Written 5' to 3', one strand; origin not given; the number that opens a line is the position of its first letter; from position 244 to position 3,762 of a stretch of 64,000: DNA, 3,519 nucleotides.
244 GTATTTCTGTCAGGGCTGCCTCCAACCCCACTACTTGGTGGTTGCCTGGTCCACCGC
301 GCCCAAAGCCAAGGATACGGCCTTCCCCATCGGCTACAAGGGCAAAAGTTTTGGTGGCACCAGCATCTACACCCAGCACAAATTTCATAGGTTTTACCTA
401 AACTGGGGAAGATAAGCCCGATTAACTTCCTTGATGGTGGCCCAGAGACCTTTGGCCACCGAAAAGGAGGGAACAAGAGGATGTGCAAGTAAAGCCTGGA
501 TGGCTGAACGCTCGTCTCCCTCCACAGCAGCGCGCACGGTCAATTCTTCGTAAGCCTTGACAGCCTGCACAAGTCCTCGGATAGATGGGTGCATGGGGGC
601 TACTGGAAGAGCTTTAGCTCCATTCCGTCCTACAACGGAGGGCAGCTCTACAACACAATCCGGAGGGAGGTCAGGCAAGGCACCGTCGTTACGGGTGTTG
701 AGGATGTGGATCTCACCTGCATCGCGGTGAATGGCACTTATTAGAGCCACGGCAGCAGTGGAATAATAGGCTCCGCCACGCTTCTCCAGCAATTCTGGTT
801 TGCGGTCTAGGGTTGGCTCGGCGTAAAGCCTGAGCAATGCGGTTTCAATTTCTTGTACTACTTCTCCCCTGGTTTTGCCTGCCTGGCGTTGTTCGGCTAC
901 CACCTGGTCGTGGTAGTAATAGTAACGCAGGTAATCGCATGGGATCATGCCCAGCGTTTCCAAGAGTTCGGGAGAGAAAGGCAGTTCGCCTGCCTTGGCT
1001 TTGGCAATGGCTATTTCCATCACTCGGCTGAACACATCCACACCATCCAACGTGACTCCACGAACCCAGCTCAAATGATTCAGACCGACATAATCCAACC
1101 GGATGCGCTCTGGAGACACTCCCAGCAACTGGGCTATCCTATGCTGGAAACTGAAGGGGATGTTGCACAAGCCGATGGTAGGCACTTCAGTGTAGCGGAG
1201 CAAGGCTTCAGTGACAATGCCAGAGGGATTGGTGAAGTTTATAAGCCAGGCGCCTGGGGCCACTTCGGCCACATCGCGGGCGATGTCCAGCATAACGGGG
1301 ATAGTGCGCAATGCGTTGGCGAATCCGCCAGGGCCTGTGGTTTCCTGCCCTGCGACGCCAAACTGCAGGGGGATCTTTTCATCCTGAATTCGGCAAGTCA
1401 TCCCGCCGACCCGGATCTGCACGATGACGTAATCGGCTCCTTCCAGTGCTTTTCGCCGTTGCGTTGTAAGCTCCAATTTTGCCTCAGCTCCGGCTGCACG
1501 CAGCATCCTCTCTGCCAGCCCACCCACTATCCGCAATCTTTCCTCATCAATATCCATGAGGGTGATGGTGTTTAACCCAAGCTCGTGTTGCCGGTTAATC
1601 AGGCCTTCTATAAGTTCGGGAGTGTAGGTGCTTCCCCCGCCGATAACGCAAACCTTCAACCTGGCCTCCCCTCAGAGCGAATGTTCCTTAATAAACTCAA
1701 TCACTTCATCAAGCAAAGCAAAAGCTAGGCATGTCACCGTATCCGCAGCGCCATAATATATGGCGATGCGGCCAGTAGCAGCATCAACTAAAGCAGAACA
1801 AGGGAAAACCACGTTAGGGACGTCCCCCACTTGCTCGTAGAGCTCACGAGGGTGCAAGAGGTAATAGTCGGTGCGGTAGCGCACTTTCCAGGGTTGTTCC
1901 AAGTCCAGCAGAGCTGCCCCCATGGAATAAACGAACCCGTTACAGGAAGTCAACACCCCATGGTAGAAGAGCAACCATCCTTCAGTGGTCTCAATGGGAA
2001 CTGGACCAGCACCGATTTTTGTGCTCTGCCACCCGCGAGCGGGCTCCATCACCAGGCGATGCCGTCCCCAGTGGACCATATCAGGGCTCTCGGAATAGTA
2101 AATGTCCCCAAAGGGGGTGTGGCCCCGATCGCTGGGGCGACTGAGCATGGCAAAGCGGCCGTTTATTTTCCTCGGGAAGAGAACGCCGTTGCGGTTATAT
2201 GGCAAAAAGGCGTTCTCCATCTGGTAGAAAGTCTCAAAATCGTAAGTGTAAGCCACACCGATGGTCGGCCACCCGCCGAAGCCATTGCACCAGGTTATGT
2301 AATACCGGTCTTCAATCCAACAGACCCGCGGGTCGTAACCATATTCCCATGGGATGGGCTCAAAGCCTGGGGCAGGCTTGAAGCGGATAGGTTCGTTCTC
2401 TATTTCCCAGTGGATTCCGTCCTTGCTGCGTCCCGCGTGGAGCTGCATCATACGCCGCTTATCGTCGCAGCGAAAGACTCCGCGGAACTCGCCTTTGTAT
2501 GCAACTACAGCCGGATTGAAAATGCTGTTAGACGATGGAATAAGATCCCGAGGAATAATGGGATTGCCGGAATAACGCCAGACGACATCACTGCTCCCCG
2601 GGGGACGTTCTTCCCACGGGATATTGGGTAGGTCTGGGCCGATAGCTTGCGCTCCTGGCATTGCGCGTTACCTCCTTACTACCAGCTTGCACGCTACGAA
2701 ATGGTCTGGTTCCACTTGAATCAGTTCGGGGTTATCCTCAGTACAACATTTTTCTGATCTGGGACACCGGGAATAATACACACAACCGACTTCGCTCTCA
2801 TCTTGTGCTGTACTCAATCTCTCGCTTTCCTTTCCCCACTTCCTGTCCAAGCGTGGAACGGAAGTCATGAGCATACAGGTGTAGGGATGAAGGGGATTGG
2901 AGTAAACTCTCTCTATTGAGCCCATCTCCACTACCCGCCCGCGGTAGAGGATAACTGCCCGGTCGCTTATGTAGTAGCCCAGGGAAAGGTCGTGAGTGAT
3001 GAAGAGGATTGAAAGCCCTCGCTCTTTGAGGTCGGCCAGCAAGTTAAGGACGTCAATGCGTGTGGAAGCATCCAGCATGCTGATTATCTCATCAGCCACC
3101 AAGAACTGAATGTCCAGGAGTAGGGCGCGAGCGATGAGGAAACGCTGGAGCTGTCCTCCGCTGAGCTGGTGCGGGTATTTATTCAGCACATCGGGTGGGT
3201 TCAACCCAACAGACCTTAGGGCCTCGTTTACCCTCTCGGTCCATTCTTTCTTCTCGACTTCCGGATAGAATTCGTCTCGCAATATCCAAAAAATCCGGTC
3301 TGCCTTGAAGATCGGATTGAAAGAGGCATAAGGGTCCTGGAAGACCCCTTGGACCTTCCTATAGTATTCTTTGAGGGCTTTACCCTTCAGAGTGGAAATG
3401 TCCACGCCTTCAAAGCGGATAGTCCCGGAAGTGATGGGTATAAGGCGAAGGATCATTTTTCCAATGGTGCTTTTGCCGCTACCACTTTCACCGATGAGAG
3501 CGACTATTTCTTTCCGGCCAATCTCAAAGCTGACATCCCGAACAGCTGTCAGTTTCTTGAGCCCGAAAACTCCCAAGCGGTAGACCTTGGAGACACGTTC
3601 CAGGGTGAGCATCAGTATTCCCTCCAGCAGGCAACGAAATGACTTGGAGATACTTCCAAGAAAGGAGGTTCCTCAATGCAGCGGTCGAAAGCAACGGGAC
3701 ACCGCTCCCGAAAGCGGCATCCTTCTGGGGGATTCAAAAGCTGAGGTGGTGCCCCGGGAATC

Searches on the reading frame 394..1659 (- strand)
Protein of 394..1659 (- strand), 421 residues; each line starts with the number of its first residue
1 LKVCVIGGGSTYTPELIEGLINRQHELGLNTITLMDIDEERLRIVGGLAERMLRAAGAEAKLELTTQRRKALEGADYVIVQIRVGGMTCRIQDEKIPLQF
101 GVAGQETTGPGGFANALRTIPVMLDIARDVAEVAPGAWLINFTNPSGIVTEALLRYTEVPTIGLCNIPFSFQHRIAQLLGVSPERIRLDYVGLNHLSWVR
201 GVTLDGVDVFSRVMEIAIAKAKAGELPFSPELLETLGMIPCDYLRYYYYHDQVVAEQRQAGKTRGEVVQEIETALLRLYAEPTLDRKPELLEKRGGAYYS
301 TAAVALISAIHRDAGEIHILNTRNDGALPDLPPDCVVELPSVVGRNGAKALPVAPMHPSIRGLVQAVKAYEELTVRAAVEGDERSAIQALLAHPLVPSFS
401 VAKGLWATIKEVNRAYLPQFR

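Call 56: search_protein_families(library=pfam, proteins=[window:394-1659:-], max_evalue=0.000001)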
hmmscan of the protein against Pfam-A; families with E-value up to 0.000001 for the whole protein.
window:394-1659:- (421 aa): 2 families
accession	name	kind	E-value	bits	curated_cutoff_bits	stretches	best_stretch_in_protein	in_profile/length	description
PF02056.22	Glyco_hydro_4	-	1.9e-60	204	23.2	1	2-180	1-182/183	Family 4 glycosyl hydrolase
PF11975.13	Glyco_hydro_4C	-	5.4e-57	193.6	24.1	1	190-396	1-211/211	Family 4 glycosyl hydrolase C-terminal domain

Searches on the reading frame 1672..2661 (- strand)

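Call 56: search_protein_families(library=pfam, proteins=[window:1672-2661:-], max_evalue=0.000001)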
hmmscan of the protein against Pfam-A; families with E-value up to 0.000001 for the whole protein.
window:1672-2661:- (329 aa): 1 family
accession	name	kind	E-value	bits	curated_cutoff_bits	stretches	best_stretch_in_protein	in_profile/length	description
PF04041.19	Glyco_hydro_130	-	4.4e-71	239.9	26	1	12-326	6-320/320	beta-1,4-mannooligosaccharide phosphorylase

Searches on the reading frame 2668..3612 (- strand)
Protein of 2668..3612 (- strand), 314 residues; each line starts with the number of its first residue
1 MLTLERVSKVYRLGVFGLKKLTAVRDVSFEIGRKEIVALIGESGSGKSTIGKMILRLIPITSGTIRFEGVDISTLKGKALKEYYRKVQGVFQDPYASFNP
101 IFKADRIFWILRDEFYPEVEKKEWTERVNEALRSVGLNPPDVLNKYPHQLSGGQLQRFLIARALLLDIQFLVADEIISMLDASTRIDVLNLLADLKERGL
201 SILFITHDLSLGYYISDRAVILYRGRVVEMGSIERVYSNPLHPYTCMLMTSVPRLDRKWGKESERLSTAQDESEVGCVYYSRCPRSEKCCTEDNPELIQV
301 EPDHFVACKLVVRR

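Call 56: search_protein_families(library=pfam, proteins=[window:2668-3612:-], max_evalue=0.000001)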
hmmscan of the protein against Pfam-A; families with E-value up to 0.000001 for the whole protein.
window:2668-3612:- (314 aa): 2 families
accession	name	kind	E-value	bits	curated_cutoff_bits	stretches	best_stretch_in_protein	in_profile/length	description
PF00005.33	ABC_tran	-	1.7e-26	93.9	25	1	25-176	2-135/137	ABC transporter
PF08352.17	oligo_HPY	-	1.7e-15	57.6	27.1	1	228-290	1-65/65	Oligopeptide/dipeptide transporter, C-terminal region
